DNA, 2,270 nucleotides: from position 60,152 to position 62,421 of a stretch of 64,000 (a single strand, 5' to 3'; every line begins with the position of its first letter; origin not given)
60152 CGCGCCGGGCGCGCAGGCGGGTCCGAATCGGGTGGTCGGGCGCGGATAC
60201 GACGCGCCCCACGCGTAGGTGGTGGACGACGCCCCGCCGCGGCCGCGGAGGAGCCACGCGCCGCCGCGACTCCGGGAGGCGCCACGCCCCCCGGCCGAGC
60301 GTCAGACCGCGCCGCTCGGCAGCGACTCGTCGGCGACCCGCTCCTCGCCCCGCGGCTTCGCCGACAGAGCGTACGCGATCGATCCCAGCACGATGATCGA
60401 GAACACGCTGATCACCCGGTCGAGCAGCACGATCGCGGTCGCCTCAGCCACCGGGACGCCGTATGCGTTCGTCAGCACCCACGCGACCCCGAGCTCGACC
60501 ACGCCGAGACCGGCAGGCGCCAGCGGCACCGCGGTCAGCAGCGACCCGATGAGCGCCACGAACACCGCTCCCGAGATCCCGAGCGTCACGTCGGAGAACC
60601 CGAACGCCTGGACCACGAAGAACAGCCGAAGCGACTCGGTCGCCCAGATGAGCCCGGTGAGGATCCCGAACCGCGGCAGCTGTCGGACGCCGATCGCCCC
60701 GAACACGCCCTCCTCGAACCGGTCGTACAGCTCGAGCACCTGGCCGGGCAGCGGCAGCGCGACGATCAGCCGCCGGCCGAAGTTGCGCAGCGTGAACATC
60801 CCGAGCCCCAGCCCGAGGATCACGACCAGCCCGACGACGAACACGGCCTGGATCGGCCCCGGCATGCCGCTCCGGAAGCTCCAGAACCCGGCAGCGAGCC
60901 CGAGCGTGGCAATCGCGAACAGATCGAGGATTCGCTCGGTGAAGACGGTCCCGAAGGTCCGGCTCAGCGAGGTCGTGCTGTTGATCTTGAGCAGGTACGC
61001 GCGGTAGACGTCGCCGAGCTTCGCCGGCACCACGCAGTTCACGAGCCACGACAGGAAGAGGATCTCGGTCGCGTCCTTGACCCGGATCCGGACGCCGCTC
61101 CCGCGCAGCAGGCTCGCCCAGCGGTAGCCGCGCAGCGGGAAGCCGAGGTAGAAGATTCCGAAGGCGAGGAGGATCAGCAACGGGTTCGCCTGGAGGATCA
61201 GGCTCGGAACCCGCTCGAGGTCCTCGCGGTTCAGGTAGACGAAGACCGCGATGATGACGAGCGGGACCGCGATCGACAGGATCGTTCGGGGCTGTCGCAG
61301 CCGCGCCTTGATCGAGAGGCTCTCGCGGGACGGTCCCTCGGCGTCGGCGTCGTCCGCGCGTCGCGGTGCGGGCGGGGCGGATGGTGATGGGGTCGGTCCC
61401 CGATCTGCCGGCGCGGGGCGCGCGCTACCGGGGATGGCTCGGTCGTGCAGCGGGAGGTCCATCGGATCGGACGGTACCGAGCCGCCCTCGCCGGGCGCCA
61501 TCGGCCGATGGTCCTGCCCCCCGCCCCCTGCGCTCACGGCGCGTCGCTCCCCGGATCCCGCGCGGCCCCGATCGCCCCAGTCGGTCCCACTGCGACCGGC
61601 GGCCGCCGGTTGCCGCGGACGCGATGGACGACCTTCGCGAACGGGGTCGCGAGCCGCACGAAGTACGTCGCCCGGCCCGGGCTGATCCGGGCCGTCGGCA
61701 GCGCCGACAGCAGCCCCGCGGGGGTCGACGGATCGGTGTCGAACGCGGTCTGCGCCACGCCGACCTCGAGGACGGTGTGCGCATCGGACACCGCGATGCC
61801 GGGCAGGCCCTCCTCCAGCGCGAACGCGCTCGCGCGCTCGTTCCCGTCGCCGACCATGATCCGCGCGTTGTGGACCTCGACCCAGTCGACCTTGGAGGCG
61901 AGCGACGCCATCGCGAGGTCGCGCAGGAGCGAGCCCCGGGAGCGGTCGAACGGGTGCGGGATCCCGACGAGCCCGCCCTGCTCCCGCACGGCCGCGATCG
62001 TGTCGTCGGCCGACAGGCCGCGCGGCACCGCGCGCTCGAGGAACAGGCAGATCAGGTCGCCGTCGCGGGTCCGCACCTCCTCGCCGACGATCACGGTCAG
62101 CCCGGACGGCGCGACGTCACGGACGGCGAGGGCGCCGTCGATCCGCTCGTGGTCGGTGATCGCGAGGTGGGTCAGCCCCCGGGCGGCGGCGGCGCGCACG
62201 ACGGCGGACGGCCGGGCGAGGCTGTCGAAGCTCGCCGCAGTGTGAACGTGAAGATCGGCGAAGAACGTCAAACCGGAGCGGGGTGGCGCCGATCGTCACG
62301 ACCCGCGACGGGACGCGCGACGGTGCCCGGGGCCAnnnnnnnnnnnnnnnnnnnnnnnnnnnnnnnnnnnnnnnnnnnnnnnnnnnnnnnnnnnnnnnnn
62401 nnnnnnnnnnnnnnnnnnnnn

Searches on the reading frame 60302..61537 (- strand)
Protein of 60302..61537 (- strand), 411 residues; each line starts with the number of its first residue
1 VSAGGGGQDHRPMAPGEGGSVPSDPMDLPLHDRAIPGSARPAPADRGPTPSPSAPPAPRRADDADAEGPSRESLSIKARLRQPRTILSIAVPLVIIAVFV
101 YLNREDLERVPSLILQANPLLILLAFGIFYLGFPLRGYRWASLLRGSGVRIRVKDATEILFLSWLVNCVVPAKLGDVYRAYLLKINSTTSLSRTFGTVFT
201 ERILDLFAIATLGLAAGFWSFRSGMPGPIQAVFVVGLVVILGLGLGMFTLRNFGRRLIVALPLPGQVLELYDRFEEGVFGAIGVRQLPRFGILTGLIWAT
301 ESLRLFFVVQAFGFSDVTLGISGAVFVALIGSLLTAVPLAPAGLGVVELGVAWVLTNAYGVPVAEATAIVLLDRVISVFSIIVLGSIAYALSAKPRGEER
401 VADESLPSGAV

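Call 67: search_protein_families(library=pfam, proteins=[window:60302-61537:-], max_evalue=0.001)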
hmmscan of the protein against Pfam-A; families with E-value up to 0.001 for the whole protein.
window:60302-61537:- (411 aa): 1 family
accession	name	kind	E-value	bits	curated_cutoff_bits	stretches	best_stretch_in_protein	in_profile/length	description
PF03706.18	LPG_synthase_TM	-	8.8e-42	144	33.4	1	89-385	5-302/302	Lysylphosphatidylglycerol synthase TM region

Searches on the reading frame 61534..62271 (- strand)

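Call 67: search_protein_families(library=pfam, proteins=[window:61534-62271:-], max_evalue=0.001)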
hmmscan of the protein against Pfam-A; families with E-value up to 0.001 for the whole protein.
window:61534-62271:- (245 aa): 2 families
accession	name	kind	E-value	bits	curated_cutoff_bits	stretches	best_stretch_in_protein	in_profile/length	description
PF13263.12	PHP_C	-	4.1e-11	42.7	21.3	1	144-191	4-51/56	PHP-associated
PF02811.25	PHP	-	4.4e-11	43.8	26.4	1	6-69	1-66/164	PHP domain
